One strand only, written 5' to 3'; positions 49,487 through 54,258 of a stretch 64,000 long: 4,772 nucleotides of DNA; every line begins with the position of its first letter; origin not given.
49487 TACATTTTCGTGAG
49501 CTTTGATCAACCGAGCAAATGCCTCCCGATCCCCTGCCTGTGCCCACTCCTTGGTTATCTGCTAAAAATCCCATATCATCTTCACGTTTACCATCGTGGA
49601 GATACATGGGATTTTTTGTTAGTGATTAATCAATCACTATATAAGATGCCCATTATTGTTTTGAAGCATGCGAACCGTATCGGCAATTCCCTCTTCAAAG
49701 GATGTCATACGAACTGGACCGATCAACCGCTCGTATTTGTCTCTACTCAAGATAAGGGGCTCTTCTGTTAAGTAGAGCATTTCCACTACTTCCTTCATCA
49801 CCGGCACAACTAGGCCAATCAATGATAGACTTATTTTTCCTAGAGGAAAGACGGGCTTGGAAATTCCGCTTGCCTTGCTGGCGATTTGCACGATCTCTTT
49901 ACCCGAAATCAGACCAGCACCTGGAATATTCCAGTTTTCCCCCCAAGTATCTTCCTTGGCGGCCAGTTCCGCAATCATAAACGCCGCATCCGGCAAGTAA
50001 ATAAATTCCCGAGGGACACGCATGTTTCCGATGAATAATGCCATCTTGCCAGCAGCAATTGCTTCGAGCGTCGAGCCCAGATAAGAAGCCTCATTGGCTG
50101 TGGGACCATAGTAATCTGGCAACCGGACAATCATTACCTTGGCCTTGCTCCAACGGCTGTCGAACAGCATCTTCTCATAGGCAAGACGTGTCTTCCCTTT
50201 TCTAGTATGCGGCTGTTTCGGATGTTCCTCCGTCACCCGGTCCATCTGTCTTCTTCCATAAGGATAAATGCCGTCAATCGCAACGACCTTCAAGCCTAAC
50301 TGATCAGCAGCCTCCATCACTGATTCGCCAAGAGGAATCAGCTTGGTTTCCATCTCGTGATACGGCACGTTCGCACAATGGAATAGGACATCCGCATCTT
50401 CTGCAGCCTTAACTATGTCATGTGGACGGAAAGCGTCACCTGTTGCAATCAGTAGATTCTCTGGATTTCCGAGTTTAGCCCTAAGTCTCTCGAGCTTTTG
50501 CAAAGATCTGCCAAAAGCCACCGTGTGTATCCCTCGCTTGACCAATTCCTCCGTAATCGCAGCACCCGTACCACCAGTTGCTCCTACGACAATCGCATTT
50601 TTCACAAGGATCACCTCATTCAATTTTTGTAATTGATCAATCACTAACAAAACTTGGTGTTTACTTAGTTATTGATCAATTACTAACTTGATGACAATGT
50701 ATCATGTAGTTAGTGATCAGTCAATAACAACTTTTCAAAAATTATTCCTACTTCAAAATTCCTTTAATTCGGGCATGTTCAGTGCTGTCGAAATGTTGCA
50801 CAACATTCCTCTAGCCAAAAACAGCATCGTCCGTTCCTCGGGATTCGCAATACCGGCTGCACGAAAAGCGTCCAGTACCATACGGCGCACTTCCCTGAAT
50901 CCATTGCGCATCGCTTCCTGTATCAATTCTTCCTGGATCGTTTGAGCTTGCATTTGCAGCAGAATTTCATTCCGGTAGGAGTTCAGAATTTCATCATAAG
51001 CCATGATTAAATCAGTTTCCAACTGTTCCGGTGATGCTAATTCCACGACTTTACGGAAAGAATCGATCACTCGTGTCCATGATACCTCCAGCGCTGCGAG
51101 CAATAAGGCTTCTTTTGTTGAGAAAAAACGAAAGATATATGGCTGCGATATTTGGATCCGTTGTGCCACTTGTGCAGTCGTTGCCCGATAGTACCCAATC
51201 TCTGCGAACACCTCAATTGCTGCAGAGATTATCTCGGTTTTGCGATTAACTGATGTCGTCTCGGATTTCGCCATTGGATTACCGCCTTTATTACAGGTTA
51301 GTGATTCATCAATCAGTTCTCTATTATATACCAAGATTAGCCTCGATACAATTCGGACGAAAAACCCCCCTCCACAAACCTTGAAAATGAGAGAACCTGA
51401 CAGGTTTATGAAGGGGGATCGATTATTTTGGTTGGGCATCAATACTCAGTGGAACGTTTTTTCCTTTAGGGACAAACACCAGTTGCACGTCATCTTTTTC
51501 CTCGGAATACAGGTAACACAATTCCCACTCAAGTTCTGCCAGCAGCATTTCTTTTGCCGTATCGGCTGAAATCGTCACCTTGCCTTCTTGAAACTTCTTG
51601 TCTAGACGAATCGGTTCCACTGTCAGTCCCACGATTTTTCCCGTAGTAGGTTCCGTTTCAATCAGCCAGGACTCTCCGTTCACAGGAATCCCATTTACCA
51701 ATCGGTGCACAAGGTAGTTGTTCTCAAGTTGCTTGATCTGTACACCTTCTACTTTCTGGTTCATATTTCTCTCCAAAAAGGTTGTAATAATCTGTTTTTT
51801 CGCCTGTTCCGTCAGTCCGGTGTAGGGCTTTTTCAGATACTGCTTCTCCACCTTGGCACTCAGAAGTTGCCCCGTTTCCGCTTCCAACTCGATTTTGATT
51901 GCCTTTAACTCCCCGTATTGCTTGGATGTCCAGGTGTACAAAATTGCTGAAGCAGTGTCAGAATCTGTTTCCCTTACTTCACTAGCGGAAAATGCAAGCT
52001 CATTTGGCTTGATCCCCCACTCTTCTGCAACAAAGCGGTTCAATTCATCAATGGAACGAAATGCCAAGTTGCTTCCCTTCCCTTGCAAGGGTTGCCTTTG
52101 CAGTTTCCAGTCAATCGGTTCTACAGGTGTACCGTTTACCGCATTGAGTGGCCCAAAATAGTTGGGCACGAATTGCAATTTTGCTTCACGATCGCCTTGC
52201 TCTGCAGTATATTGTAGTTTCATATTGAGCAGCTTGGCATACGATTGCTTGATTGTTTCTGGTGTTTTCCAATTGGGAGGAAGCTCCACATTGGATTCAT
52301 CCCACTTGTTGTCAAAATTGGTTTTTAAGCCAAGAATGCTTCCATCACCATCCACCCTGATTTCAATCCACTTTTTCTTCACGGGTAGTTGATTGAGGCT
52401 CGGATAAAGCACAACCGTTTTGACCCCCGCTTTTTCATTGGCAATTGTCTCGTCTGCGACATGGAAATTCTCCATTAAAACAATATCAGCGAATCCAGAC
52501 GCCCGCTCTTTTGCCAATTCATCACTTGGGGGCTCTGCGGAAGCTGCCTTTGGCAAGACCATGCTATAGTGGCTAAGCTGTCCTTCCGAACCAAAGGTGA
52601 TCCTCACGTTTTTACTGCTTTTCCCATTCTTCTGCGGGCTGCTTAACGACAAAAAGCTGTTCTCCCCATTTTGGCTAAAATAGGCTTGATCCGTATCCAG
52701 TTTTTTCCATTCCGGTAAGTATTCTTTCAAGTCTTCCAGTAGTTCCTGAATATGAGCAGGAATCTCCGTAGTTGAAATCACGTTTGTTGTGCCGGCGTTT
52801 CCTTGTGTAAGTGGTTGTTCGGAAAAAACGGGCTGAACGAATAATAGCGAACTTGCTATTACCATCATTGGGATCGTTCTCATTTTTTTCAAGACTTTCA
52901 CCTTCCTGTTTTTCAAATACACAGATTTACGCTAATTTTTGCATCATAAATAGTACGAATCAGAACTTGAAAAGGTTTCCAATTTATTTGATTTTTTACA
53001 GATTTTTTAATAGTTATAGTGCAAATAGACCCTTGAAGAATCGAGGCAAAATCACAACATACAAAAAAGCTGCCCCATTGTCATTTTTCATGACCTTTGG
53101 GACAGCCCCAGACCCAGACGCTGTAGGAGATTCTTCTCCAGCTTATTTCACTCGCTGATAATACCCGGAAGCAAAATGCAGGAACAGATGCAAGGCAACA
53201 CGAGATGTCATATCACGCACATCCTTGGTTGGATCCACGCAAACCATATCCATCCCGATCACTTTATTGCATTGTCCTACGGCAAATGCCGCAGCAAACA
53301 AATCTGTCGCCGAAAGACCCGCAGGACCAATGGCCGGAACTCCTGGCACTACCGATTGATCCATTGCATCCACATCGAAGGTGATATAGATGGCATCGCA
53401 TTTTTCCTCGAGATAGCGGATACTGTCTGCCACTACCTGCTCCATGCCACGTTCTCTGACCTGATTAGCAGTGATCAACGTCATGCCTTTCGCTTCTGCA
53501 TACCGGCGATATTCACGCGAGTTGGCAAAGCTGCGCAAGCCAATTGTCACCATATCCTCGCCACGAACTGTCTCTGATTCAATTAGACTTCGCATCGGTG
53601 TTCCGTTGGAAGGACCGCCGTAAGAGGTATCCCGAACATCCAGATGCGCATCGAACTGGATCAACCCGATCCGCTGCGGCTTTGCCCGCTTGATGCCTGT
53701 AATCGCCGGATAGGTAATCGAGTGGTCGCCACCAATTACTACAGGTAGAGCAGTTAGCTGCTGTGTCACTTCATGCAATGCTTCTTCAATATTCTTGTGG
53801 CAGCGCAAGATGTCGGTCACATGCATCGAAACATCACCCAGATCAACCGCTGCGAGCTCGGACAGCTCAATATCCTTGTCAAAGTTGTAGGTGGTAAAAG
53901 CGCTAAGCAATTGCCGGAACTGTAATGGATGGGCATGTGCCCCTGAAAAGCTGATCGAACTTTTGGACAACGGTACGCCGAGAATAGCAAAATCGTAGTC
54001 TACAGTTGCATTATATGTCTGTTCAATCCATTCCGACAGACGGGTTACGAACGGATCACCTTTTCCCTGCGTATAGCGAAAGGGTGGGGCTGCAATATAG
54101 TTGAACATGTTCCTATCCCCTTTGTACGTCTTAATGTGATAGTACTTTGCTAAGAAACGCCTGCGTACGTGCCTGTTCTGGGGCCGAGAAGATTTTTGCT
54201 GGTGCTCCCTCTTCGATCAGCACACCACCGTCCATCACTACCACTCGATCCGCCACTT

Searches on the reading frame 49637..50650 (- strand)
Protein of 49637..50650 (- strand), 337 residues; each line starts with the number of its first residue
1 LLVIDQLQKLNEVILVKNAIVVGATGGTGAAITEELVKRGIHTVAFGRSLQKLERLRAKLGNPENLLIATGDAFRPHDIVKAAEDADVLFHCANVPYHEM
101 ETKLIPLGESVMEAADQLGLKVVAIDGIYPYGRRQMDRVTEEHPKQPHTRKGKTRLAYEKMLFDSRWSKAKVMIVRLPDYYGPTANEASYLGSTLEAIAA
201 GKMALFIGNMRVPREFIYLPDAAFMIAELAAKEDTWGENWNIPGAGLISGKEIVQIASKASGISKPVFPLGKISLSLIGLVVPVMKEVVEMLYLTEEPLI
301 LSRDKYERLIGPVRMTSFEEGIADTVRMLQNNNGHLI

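Call 26: search_protein_families(library=pfam, proteins=[window:49637-50650:-])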
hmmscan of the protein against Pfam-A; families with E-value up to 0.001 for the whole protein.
window:49637-50650:- (337 aa): 6 families
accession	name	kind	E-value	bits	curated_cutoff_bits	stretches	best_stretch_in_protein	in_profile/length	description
PF01370.27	Epimerase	-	1.2e-13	51.5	20.9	1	20-242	2-239/240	NAD dependent epimerase/dehydratase family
PF13460.12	NAD_binding_10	-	5.6e-11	43.1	27.2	1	23-125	1-95/184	NAD(P)H-binding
PF00106.31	adh_short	-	1.2e-07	31.8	26.6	1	17-87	1-72/195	short chain dehydrogenase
PF05368.20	NmrA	-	4.9e-07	30.1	27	1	20-121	6-100/298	NmrA-like family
PF04321.23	RmlD_sub_bind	-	4.1e-06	26.5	27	1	20-187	4-158/287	RmlD substrate binding domain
PF16363.11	GDP_Man_Dehyd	-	0.00017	21.6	27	0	131-234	133-241/332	GDP-mannose 4,6 dehydratase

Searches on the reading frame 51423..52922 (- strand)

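Call 70: search_protein_families(library=pfam, proteins=[window:51423-52922:-], max_evalue=0.00001)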
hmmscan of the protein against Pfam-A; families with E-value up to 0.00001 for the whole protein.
window:51423-52922:- (499 aa): 1 family
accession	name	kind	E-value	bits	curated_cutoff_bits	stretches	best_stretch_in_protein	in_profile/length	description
PF16244.11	DUF4901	-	1e-13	52.1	27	1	321-431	26-142/148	YcdB, YcdC repeated domain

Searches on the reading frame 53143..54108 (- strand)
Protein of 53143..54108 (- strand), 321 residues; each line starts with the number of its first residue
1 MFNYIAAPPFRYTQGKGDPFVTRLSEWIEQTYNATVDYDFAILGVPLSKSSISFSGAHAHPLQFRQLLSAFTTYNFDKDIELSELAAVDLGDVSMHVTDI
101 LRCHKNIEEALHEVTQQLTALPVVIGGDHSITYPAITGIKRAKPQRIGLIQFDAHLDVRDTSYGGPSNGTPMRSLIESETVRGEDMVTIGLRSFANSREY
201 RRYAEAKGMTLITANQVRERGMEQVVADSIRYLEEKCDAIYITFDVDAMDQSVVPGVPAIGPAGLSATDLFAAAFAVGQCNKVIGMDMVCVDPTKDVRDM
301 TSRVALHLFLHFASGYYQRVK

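Call 70: search_protein_families(library=pfam, proteins=[window:53143-54108:-], max_evalue=0.00001)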
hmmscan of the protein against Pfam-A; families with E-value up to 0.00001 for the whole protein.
window:53143-54108:- (321 aa): 1 family
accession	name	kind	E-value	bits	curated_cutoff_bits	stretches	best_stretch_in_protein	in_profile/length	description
PF00491.26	Arginase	-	4.8e-70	236.6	22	1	39-311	2-276/280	Arginase family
